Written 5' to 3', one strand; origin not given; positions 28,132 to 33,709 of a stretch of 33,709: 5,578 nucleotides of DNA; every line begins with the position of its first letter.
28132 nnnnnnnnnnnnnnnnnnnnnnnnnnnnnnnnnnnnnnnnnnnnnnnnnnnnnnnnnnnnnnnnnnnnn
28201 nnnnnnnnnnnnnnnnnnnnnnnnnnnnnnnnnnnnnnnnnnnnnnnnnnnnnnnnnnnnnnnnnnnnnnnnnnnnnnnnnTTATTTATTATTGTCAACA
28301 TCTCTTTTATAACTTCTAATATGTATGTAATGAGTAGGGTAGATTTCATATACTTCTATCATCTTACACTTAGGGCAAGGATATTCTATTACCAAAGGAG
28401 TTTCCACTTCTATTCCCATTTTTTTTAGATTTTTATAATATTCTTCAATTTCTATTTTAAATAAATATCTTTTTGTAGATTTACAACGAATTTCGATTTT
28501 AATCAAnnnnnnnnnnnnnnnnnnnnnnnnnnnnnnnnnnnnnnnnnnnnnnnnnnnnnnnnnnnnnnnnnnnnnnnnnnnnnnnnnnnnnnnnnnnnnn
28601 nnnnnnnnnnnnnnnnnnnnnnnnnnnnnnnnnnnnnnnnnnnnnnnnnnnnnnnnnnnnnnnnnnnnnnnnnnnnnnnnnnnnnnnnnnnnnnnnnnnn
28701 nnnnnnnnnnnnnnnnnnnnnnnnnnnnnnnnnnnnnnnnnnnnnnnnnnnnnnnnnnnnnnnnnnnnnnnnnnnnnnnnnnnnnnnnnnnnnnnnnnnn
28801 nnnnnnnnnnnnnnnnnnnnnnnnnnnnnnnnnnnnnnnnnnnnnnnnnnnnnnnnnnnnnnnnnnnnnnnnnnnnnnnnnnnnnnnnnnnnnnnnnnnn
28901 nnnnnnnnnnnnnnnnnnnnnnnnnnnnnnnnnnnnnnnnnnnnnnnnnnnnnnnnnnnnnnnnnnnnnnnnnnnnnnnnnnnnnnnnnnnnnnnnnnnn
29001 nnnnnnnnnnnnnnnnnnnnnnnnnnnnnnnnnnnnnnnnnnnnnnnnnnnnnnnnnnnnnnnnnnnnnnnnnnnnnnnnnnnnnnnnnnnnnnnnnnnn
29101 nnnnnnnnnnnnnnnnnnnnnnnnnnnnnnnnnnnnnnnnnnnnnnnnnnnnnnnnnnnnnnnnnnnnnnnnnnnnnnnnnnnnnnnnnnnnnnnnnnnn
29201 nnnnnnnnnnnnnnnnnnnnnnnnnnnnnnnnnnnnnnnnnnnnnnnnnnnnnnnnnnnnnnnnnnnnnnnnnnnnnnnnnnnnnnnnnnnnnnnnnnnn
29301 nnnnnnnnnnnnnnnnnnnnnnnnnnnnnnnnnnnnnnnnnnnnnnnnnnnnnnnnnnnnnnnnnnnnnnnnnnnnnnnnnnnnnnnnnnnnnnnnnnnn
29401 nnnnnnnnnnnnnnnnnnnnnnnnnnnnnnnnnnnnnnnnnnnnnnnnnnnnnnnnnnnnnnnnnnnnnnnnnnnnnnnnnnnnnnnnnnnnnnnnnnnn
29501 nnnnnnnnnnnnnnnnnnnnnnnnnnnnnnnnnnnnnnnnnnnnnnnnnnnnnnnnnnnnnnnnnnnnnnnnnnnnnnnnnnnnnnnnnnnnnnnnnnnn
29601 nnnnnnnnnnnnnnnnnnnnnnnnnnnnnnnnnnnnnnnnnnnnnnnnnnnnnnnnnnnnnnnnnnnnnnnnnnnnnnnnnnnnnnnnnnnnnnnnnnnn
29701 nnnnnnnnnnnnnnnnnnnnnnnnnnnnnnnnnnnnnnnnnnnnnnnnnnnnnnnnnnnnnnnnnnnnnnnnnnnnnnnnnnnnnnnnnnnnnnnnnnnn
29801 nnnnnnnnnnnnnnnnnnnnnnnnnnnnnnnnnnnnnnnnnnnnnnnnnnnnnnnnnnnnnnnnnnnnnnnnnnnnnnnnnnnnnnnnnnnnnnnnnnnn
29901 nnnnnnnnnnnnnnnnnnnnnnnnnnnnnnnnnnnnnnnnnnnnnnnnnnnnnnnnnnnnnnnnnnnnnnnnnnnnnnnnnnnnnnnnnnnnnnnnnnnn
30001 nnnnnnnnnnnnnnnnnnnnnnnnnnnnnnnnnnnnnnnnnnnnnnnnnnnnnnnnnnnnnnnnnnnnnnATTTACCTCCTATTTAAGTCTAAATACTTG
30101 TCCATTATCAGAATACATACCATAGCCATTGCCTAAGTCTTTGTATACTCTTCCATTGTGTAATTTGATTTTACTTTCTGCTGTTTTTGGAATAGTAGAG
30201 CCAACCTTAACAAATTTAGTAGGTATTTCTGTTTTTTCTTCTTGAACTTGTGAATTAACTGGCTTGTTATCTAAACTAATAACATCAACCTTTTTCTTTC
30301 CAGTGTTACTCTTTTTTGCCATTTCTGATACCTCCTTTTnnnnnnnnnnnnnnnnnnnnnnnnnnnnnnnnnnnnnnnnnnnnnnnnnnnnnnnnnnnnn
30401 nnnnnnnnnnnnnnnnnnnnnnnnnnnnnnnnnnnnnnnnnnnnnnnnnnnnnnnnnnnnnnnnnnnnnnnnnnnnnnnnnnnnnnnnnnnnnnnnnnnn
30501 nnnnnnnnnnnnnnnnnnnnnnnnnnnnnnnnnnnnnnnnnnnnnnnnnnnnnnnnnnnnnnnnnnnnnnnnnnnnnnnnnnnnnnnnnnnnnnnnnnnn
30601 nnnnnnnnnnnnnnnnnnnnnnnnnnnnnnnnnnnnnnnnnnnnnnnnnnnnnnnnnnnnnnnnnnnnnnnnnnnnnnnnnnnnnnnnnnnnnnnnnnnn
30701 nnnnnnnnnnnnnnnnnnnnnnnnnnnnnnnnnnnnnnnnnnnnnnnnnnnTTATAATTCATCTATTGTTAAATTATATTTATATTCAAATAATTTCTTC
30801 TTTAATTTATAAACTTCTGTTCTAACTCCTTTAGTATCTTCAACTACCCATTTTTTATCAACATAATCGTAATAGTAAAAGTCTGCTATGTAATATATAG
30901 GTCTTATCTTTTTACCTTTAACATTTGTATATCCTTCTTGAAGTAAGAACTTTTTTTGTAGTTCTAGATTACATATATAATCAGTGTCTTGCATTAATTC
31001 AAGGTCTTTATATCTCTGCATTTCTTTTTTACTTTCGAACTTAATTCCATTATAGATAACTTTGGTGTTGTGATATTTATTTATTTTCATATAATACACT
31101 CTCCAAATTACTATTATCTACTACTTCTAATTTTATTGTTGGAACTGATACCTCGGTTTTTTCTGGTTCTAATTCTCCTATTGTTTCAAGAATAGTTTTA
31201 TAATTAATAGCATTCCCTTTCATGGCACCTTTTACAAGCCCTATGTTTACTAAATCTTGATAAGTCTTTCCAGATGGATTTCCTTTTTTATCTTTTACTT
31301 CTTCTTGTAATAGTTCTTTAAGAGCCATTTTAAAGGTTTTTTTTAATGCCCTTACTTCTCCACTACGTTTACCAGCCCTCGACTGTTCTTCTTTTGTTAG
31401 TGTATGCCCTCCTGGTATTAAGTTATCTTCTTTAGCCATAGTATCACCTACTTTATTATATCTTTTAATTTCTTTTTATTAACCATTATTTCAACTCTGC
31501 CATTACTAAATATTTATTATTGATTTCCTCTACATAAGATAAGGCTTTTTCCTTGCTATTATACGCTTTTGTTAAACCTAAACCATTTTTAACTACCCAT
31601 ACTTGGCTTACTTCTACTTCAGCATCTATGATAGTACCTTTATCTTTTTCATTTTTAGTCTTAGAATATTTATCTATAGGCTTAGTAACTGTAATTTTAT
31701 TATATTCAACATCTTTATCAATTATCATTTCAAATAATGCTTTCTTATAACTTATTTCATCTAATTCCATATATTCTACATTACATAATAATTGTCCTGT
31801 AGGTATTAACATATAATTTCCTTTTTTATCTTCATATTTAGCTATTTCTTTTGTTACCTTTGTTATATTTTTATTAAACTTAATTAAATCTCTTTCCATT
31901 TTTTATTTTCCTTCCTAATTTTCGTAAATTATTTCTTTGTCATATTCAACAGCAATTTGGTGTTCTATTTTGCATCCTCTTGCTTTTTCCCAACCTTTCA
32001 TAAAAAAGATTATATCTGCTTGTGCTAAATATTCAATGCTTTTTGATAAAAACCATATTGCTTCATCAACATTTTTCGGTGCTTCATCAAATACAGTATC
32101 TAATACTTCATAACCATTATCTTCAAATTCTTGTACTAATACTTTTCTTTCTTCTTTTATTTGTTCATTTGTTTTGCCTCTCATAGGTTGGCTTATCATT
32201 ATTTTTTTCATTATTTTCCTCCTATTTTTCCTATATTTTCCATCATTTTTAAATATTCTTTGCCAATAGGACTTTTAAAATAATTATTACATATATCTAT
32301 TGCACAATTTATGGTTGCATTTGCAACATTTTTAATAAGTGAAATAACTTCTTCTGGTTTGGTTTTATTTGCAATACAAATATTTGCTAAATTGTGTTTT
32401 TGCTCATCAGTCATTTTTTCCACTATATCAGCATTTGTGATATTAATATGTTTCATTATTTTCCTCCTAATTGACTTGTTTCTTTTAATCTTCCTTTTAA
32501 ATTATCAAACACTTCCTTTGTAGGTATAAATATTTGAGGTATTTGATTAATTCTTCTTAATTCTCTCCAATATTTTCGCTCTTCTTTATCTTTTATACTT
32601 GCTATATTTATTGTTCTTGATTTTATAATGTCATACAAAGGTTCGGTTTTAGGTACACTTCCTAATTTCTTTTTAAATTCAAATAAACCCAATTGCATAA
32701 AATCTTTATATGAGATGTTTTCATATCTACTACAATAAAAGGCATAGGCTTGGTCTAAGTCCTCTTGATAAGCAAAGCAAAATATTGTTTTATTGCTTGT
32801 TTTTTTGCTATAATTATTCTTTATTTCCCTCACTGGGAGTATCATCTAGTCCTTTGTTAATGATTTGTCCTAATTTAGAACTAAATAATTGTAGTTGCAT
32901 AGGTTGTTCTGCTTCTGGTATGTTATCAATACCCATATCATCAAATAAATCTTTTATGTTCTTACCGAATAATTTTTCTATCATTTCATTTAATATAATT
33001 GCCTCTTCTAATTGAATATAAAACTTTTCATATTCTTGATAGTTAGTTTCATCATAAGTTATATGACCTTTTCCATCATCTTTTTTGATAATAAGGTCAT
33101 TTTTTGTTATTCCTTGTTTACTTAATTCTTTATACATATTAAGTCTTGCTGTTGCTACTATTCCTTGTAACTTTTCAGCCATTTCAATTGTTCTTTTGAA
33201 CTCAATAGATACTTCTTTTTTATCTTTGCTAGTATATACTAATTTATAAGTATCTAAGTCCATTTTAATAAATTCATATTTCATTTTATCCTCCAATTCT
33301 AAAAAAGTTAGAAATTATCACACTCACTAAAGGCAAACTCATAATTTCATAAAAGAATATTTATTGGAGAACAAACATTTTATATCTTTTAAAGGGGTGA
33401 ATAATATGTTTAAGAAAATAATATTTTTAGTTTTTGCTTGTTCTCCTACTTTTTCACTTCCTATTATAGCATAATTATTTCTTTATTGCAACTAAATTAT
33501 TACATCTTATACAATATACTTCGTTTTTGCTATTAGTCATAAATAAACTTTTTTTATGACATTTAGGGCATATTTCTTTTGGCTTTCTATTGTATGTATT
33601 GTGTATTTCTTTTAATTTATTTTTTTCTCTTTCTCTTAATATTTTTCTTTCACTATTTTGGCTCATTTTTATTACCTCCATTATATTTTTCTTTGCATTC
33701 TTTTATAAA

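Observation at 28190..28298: Consensus promoter followed after ~40 nt by a perfect intrinsic terminator, just upstream of the portal/head/tail genes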

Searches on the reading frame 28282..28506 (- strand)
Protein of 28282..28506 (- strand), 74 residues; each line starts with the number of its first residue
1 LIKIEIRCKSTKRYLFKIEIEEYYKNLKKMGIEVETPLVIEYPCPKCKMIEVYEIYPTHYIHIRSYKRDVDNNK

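Call 10: search_protein_families(library=phrogs, proteins=[window:28282-28506:-], max_evalue=0.01)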
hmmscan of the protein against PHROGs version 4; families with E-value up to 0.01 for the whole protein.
window:28282-28506:- (74 aa): 0 families

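Call 11: search_protein_families(library=pfam, proteins=[window:28282-28506:-], max_evalue=0.01)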
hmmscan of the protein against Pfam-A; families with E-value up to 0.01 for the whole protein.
window:28282-28506:- (74 aa): 0 families

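Call 62: find_homologous_proteins(query=window:28282-28506:-, max_evalue=0.001)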
Query window:28282-28506:- (74 aa): 57 proteins with E <= 0.001 among 57 candidates.
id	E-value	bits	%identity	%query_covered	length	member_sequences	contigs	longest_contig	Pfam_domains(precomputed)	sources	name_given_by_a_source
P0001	7.9e-39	148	97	96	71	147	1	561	-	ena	-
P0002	3.0e-38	146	88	96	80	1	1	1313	-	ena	-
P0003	8.6e-33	129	82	96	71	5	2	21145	-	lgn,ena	-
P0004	2.2e-31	125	80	93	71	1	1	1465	-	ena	-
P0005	3.6e-30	121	75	96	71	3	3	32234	-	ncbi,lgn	-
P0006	8.2e-29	117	72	93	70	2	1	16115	-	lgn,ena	-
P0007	1.7e-28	116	72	96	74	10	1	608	-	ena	-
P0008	1.9e-28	115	72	93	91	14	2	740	-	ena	-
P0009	2.5e-28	115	77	93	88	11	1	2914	-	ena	-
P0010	2.9e-28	115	69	92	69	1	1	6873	-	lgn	-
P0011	7.8e-28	113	70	96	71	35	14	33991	-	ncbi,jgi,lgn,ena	jgi:hypothetical protein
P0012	1.4e-27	113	71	89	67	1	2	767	-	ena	-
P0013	1.6e-27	112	73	89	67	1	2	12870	-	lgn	-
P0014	1.8e-27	112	75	93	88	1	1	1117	-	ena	-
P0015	2.0e-27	112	76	89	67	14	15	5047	-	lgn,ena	-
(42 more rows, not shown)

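Call 70: predict_structure(alignment_id=A5)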
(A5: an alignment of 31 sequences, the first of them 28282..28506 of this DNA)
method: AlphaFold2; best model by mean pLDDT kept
length: 74 residues; sequences in the alignment: 31
mean_pLDDT: 84.7   pTM: 0.68
mean pLDDT of the five models: 84.7, 83.8, 82.5, 81.6, 81.2
residues with pLDDT >= 90: 34; 70-90: 33; 50-70: 7; < 50: 0
segments of 3 or more residues with pLDDT < 50: none
pLDDT, mean of each block of 10 residues (from residue 1): 86 90 80 79 91 89 89 60
secondary structure, 60 per line:
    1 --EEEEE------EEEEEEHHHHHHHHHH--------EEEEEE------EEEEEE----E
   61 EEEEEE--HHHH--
elements in order: E3-7 E14-19 H20-29 E38-43 E50-55 E60-66 H69-72

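Call 73: fold_search(model_id=the predicted structure, library=pdb)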
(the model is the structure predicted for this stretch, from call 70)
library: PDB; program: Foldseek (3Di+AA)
matches with E <= 10: 425; with E <= 0.001: 0
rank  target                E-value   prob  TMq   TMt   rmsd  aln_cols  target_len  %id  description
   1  7bke_A                6.3e-01  0.21  0.26  0.06  13.5        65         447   12  Formate dehydrogenase - heterodisulfide reductase - formylmethanofuran dehydrogenase complex from Methanospirillum hun (released 2021-09-29)
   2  7bkb_A                6.3e-01  0.21  0.26  0.04  13.5        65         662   12  Formate dehydrogenase - heterodisulfide reductase - formylmethanofuran dehydrogenase complex from Methanospirillum hun (released 2021-09-29)
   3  8snb_4A               7.1e-01  0.38  0.38  0.05  13.9        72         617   14  atomic model of sea urchin sperm doublet microtubule (48-nm periodicity) (released 2023-06-28)
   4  8snb_4B               9.0e-01  0.25  0.36  0.05  14.0        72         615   14  atomic model of sea urchin sperm doublet microtubule (48-nm periodicity) (released 2023-06-28)
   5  2it9_D                1.1e+00  0.08  0.27  0.18  14.1       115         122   14  Crystal structure of a protein with unknown function from DUF155 family (YP_292156.1) from Prochlorococcus sp. NATL2A  (released 2006-11-28)
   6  9cq3_d                1.2e+00  0.30  0.37  0.15  10.9        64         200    9  The gap-filling complex with Pol mu engaged in the NHEJ pathway (released 2025-04-23)
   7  7bkd_a                1.5e+00  0.12  0.25  0.05  13.6        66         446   14  Formate dehydrogenase - heterodisulfide reductase - formylmethanofuran dehydrogenase complex from Methanospirillum hun (released 2021-09-29)
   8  3q4f_C                1.7e+00  0.30  0.37  0.19  10.1        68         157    6  Crystal structure of xrcc4/xlf-cernunnos complex (released 2011-08-03)
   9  7lt3_F                1.7e+00  0.25  0.35  0.13   9.7        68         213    6  NHEJ Long-range synaptic complex (released 2021-04-14)
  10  1ik9_A                1.8e+00  0.28  0.37  0.14  10.1        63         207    6  CRYSTAL STRUCTURE OF A XRCC4-DNA LIGASE IV COMPLEX (released 2001-11-21)
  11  3t91_A                1.8e+00  0.10  0.30  0.12  14.9       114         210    5  Structure of the Phosphatase Domain of the Cell Fate Determinant SpoIIE from Bacillus subtilis (released 2011-12-07)
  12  5cj4_B                1.9e+00  0.18  0.37  0.16  10.6       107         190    6  Crystal Structure of Amino Acids 1562-1622 of MYH7 (released 2015-12-02)
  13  2ei3                  1.9e+00  0.10  0.26  0.08  11.1        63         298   14  Anaerobic Crystal Structure Analysis of the 1,2-dihydroxynaphthalene dioxygenase from Pseudomonas sp. strain C18 complex (released 2008-02-19)
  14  6zz8_D                1.9e+00  0.09  0.29  0.12  12.3       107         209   11  MB_CRS6-15 bound to CrSAS-6_6HR (released 2021-07-07)
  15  5yco_A                1.9e+00  0.09  0.27  0.11  10.2        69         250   17  Complex structure of PCNA with UHRF2 (released 2017-11-15)
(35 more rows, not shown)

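Call 77: fold_search(model_id=the predicted structure, library=viral)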
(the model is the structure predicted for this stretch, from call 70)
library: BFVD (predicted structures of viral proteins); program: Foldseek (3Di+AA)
matches with E <= 10: 971; with E <= 0.001: 0
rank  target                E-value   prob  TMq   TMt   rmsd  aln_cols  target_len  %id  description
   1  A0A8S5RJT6            5.1e-02  1.00  0.61  0.67   2.5        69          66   14  DNA-directed RNA polymerase [virus sp. ctHG14]
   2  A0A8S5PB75            7.7e-02  1.00  0.50  0.61   4.2        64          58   14  Cysteine-rich protein [Siphoviridae sp. ctc6d98]
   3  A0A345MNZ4            7.7e-02  0.95  0.39  0.32   7.0        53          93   23  (no name in the UniProt tables at hand)
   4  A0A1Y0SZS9            1.5e-01  0.98  0.58  0.13   3.4        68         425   12  Uncharacterized protein [Pseudomonas phage Noxifer]
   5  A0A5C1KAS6            2.2e-01  0.98  0.50  0.66   8.6        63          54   11  (no name in the UniProt tables at hand)
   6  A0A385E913            2.3e-01  0.94  0.46  0.45   8.2        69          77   19  (no name in the UniProt tables at hand)
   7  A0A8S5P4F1            3.5e-01  0.66  0.37  0.30   9.3        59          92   14  Uncharacterized protein [Podoviridae sp. ctQZJ2]
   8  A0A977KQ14            3.5e-01  0.54  0.44  0.20  15.4       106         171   10  HNH nuclease domain-containing protein [Salmonella phage GSP044]
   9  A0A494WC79            3.5e-01  0.41  0.33  0.12   7.4        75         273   17  (no name in the UniProt tables at hand)
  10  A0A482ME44            4.2e-01  0.85  0.49  0.42   5.5        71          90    7  (no name in the UniProt tables at hand)
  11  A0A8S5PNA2            4.2e-01  0.69  0.36  0.19   6.4        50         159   22  Uncharacterized protein [Myoviridae sp. ctwwN25]
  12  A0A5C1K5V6            4.2e-01  0.47  0.36  0.39   8.8        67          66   18  Uncharacterized protein [Pseudomonas phage Zuri]
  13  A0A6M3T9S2            4.2e-01  0.30  0.35  0.36  14.5        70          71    8  Uncharacterized protein [Sphingomonas phage Eidolon]
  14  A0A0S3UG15            5.0e-01  0.91  0.50  0.46   2.8        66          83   11  Uncharacterized protein [Pseudomonas phage phiR18]
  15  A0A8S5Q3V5            5.0e-01  0.57  0.42  0.51   5.0        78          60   12  Cysteine-rich protein [Siphoviridae sp. ctQqU1]
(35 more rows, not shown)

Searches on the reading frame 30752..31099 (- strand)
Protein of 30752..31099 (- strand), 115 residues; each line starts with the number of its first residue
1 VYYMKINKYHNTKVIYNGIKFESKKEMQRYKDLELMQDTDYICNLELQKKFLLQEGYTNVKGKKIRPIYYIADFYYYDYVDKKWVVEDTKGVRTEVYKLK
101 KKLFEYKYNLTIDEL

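Call 10: search_protein_families(library=phrogs, proteins=[window:30752-31099:-], max_evalue=0.01)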
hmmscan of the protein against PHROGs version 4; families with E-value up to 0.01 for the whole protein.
window:30752-31099:- (115 aa): 3 families
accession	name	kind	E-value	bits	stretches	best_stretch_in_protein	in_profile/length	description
phrog_190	-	DNA, RNA and nucleotide metabolism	6.4e-36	125.3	1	4-113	173-279/338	Holliday junction resolvase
phrog_31719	-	unknown function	3.9e-09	37.4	1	7-74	2-64/65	-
phrog_32087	-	unknown function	4e-07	31.3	1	68-114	17-66/67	-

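Call 11: search_protein_families(library=pfam, proteins=[window:30752-31099:-], max_evalue=0.01)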
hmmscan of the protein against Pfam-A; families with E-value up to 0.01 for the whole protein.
window:30752-31099:- (115 aa): 1 family
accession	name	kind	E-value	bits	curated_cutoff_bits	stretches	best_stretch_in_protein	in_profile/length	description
PF06356.17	DUF1064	-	8.6e-26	91.1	24.7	1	7-109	2-102/117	Protein of unknown function (DUF1064)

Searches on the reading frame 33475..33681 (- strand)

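Call 10: search_protein_families(library=phrogs, proteins=[window:33475-33681:-], max_evalue=0.01)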
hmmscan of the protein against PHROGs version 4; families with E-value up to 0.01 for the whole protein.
window:33475-33681:- (68 aa): 2 families
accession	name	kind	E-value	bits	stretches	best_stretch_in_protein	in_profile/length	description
phrog_1139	-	DNA, RNA and nucleotide metabolism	0.0088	15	1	15-63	9-61/895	DNA primase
phrog_6099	-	unknown function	0.0092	17.3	0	7-54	66-115/160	-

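Call 11: search_protein_families(library=pfam, proteins=[window:33475-33681:-], max_evalue=0.01)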
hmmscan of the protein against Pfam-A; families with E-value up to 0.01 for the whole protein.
window:33475-33681:- (68 aa): 3 families
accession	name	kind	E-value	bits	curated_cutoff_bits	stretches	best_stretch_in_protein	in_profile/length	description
PF01599.25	Ribosomal_S27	-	0.0023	18.2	22.3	1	35-61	17-42/44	Ribosomal protein S27a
PF08271.17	Zn_Ribbon_TF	-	0.0044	17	29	1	37-60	2-25/43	TFIIB zinc-binding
PF06677.18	Auto_anti-p27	-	0.0064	17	24.1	0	36-60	16-39/40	Sjogren's syndrome/scleroderma autoantigen 1 (Autoantigen p27)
